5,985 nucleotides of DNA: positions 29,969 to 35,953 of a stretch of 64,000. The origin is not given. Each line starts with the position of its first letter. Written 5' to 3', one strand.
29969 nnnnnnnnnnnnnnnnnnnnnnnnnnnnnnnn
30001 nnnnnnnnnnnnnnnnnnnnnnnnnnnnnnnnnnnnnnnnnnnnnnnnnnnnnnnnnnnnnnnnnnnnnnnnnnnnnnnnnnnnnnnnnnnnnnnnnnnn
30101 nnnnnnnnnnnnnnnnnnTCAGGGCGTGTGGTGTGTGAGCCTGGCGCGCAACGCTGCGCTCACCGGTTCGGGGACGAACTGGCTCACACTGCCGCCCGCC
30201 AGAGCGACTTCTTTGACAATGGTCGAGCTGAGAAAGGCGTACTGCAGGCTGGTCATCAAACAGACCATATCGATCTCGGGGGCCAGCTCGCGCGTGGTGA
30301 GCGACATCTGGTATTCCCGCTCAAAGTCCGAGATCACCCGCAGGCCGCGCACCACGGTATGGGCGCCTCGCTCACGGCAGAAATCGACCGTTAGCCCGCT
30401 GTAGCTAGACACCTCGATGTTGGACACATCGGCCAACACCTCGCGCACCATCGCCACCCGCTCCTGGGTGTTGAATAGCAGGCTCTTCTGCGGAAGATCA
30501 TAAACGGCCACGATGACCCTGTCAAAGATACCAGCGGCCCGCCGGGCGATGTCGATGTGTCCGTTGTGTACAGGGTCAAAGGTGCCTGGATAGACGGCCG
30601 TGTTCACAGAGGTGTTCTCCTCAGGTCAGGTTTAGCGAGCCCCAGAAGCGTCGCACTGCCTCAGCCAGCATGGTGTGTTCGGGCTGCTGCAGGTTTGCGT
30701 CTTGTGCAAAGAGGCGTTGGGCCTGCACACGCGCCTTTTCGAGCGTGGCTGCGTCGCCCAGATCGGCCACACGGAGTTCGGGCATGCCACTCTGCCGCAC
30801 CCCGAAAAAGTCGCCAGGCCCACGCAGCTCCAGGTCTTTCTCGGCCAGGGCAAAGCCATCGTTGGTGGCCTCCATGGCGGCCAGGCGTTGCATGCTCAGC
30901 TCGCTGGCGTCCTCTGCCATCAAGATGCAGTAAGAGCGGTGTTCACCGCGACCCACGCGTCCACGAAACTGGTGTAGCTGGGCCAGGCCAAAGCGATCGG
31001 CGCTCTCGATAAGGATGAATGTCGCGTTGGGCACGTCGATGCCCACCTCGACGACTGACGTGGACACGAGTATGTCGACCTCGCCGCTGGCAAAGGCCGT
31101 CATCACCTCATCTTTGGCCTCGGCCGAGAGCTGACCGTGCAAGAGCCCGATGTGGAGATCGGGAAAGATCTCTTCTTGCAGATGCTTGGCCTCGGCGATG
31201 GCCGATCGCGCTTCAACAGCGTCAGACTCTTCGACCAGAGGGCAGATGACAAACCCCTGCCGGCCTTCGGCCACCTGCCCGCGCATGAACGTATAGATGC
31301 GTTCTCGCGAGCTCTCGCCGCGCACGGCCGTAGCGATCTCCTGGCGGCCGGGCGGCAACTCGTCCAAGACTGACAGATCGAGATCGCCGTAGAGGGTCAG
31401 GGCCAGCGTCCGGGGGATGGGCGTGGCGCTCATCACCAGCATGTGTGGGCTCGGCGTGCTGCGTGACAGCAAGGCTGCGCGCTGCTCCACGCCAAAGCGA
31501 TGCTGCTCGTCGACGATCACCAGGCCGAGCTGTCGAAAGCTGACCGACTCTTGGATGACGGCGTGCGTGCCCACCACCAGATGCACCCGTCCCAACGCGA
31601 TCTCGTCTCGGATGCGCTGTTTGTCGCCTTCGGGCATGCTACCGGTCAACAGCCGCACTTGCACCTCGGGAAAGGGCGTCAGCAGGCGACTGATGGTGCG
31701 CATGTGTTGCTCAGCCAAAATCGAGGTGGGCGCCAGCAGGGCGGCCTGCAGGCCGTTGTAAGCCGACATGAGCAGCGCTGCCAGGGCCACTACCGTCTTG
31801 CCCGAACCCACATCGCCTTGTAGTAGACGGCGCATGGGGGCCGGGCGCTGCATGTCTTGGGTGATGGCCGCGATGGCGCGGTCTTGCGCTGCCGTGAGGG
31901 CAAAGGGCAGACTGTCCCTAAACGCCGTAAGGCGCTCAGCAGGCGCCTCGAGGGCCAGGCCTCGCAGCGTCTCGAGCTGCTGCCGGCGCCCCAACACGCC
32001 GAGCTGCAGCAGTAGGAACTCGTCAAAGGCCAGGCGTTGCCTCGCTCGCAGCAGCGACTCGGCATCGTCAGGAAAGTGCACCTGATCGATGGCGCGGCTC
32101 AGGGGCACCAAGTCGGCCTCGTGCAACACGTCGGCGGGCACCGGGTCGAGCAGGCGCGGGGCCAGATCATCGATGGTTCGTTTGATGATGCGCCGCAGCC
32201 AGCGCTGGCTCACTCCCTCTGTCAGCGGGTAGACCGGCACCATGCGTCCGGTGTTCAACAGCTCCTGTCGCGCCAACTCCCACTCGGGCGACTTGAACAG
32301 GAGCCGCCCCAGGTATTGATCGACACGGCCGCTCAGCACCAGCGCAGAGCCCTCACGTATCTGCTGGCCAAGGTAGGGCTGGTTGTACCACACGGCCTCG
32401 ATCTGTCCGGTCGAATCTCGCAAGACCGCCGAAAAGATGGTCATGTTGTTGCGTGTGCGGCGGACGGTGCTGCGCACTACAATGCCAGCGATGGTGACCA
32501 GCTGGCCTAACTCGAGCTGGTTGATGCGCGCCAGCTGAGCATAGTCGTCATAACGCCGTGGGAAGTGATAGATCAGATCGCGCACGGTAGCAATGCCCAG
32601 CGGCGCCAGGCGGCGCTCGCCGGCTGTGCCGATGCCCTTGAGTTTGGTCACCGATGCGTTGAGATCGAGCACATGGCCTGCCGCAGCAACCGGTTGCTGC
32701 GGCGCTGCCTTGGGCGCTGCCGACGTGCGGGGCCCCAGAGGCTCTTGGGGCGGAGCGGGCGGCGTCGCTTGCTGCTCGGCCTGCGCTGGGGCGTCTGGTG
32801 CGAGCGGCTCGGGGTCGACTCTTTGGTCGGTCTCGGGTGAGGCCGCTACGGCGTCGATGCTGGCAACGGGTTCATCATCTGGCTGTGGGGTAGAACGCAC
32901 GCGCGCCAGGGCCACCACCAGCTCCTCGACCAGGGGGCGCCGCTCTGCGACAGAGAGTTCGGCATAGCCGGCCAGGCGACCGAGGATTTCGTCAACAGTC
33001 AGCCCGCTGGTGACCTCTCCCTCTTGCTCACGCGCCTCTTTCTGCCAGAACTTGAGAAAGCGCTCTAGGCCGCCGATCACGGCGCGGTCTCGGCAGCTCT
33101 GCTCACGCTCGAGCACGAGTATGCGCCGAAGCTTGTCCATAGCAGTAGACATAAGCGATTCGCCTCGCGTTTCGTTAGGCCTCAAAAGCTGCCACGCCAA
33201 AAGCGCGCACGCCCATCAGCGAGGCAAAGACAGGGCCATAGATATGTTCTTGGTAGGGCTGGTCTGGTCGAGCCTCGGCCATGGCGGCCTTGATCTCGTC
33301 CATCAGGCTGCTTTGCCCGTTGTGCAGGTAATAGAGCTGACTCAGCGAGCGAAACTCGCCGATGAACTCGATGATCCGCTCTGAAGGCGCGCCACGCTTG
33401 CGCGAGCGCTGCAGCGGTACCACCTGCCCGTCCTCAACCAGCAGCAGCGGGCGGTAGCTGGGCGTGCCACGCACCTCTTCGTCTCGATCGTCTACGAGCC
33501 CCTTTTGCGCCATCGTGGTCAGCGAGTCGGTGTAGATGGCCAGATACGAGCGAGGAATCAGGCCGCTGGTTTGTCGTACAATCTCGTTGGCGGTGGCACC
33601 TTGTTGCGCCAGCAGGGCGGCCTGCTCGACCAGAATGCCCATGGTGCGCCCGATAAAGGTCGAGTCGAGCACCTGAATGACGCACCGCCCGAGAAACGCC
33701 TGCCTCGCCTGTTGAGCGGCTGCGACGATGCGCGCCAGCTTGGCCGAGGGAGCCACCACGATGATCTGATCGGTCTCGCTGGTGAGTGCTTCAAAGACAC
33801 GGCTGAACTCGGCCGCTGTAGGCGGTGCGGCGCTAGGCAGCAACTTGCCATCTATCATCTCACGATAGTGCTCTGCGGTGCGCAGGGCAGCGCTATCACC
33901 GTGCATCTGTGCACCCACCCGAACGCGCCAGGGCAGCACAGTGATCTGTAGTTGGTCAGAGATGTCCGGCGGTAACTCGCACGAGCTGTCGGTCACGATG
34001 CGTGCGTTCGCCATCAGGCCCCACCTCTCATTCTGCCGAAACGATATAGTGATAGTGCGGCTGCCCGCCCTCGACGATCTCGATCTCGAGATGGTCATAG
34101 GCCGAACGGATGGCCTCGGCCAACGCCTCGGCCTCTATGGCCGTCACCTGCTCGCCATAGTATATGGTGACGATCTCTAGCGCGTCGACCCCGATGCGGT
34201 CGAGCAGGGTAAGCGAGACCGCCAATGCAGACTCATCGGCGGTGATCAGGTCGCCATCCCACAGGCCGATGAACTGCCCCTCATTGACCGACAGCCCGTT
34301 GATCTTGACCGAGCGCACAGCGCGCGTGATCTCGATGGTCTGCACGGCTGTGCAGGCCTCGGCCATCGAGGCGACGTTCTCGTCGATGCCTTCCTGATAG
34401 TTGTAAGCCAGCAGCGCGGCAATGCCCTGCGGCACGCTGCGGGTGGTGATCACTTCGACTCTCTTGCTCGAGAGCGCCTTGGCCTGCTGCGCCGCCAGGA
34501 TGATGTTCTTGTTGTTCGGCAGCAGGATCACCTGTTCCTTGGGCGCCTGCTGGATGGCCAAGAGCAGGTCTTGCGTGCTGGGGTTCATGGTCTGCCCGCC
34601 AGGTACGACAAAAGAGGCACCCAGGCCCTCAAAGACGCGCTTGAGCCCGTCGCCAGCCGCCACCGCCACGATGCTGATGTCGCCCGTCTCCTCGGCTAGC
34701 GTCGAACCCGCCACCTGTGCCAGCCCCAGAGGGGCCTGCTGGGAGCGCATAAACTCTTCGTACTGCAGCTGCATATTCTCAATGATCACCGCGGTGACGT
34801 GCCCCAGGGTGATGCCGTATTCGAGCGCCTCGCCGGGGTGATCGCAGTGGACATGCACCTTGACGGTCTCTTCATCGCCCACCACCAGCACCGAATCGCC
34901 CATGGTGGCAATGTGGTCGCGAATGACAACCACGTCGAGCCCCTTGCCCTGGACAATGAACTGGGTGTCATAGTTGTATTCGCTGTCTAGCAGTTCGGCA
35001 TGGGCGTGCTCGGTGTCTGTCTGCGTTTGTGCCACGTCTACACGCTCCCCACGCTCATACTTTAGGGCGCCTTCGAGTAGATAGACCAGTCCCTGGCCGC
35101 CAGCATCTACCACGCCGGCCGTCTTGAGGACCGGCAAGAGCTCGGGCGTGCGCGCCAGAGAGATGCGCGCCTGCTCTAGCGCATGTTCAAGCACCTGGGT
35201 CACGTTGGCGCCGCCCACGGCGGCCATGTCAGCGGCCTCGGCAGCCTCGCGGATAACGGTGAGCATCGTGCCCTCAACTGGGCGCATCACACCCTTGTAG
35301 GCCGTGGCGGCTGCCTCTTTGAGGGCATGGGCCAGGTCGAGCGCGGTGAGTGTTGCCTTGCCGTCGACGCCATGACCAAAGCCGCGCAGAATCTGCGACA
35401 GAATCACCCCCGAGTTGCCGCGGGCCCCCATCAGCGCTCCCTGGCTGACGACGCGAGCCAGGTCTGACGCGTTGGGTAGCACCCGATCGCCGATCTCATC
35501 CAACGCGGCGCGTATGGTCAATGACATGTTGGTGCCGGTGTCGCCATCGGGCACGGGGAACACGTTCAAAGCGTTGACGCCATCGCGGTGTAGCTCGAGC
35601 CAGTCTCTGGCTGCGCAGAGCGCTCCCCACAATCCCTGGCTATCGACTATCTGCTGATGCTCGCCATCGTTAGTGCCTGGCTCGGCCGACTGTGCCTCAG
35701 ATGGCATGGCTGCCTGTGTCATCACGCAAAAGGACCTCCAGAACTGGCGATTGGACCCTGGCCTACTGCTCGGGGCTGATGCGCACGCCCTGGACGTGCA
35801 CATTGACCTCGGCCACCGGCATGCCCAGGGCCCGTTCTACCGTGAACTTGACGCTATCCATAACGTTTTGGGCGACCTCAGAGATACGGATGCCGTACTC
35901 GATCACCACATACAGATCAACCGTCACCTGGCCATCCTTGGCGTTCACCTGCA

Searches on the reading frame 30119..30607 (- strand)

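Call 44: search_protein_families(library=pfam, proteins=[window:30119-30607:-], max_evalue=0.001)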
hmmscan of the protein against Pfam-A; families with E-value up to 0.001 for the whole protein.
window:30119-30607:- (162 aa): 1 family
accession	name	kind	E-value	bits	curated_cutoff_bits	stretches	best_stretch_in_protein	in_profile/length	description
PF01467.32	CTP_transf_like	-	2.4e-26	93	21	1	5-133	1-132/133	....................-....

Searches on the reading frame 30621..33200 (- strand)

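Call 44: search_protein_families(library=pfam, proteins=[window:30621-33200:-], max_evalue=0.001)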
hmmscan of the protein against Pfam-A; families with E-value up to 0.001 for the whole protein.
window:30621-33200:- (859 aa): 7 families
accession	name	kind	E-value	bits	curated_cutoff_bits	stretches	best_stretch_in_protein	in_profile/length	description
PF17191.10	RecG_wedge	-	1.9e-30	106.1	23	1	187-344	5-160/162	RecG wedge domain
PF00270.35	DEAD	-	1.4e-23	83.9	26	1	436-599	1-164/167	DEAD/DEAH box helicase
PF00271.37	Helicase_C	-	2.8e-21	76.3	23.5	1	642-751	11-108/110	Helicase conserved C-terminal domain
PF19833.4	RecG_dom3_C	-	3.4e-14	53.1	26.8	1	779-851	1-75/87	ATP-dependent DNA helicase RecG, domain 3, C-terminal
PF04851.21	ResIII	-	1.1e-11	45.4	22.5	1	434-594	3-162/164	Type III restriction enzyme, res subunit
PF01336.31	tRNA_anti-codon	-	2e-09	37.7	27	1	235-300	1-65/75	OB-fold nucleic acid binding domain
PF00176.29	SNF2-rel_dom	-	5.5e-06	26.1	24.9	1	459-599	21-168/290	SNF2-related domain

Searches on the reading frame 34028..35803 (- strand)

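Call 44: search_protein_families(library=pfam, proteins=[window:34028-35803:-], max_evalue=0.001)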
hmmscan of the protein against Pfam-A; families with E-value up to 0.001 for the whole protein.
window:34028-35803:- (591 aa): 3 families
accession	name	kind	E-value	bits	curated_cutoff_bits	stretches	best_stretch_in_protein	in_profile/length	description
PF13684.11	FakA-like_C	-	1.4e-76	257.1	23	1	378-591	2-216/216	Fatty acid kinase subunit A-like, C-terminal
PF02734.22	Dak2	-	8e-44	150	27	1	83-247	1-173/174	DAK2 domain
PF21645.3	FakA-like_M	-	4.4e-24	84.6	24.9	1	275-350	1-79/80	Fatty acid kinase subunit A-like, middle domain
